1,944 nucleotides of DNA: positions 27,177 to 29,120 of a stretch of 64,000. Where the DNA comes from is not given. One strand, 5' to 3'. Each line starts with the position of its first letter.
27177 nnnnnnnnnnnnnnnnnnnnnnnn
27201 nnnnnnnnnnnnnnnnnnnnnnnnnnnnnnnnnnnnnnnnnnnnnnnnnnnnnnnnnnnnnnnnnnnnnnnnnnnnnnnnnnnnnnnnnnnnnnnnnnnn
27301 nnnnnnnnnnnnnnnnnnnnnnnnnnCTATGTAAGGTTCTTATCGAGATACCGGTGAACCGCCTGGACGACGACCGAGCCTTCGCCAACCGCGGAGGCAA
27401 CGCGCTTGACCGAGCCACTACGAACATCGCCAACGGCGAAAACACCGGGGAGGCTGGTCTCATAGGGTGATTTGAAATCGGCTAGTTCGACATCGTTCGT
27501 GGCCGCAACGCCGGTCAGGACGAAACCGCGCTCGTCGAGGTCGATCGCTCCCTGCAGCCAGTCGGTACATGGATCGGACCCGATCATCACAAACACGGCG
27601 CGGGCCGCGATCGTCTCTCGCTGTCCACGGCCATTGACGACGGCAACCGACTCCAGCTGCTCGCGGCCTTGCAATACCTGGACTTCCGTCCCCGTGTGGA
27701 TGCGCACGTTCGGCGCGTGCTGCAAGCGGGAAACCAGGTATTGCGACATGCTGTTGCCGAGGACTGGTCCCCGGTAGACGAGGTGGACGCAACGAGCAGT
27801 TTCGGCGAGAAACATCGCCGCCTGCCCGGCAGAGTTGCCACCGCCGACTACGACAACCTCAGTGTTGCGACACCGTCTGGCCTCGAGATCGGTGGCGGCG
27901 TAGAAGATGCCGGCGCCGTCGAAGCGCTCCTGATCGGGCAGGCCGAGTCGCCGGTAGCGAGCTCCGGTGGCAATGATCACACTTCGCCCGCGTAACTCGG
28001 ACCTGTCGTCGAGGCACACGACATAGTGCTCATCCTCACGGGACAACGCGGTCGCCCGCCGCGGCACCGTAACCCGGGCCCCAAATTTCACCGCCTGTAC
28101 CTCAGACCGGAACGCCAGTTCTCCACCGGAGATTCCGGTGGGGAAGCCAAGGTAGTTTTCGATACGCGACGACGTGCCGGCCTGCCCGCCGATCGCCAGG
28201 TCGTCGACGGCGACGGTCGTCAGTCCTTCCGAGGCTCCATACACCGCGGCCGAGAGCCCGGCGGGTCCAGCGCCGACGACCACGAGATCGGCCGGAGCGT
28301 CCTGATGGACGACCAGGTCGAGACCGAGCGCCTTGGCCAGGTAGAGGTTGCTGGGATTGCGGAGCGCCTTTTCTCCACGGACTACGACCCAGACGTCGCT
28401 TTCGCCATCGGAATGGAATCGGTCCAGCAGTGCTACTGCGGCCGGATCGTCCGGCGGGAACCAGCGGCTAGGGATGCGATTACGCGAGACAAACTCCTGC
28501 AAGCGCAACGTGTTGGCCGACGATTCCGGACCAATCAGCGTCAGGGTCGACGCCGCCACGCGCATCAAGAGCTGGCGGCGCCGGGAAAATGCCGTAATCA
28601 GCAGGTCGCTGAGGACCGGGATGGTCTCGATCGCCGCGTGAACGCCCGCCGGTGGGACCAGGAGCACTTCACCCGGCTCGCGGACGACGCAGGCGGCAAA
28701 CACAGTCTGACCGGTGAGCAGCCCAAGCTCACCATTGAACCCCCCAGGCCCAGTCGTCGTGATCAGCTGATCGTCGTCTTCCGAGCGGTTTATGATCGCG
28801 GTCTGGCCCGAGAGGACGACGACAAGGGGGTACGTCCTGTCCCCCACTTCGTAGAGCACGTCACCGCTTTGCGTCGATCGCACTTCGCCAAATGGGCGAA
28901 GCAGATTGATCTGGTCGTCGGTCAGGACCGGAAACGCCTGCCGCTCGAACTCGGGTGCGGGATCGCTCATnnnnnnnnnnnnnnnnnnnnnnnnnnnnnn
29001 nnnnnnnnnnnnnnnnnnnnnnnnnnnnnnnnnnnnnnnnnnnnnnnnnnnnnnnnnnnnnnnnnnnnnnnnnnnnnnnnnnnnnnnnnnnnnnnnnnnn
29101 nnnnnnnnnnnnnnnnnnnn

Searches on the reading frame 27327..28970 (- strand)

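Call 90: search_protein_families(library=pfam, max_evalue=0.001, proteins=[window:27327-28970:-])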
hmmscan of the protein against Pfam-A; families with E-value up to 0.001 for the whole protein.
window:27327-28970:- (547 aa): 8 families
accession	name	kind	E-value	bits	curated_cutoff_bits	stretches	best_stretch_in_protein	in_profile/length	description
PF07992.20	Pyr_redox_2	-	2.9e-35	122.6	26.1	1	228-531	2-291/291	Pyridine nucleotide-disulphide oxidoreductase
PF13738.12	Pyr_redox_3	-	8.8e-18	65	30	1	296-484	94-287/305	Pyridine nucleotide-disulphide oxidoreductase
PF00027.35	cNMP_binding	-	1.8e-10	41.1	27.5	1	31-115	2-87/89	Cyclic nucleotide-binding domain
PF00070.33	Pyr_redox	-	3.9e-09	37.3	22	1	372-443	2-78/82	Pyridine nucleotide-disulphide oxidoreductase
PF12831.13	FAD_oxidored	-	6.1e-09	36.1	27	1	228-293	1-70/416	FAD dependent oxidoreductase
PF01946.23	Thi4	-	3.9e-06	26.7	26.2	1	225-265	16-58/235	Thi4 family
PF13434.12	Lys_Orn_oxgnase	-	7.4e-06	25.8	21.3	0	292-391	109-210/339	L-lysine 6-monooxygenase/L-ornithine 5-monooxygenase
PF13450.12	NAD_binding_8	-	0.00079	20.1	21.9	0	231-269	1-40/68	NAD(P)-binding Rossmann-like domain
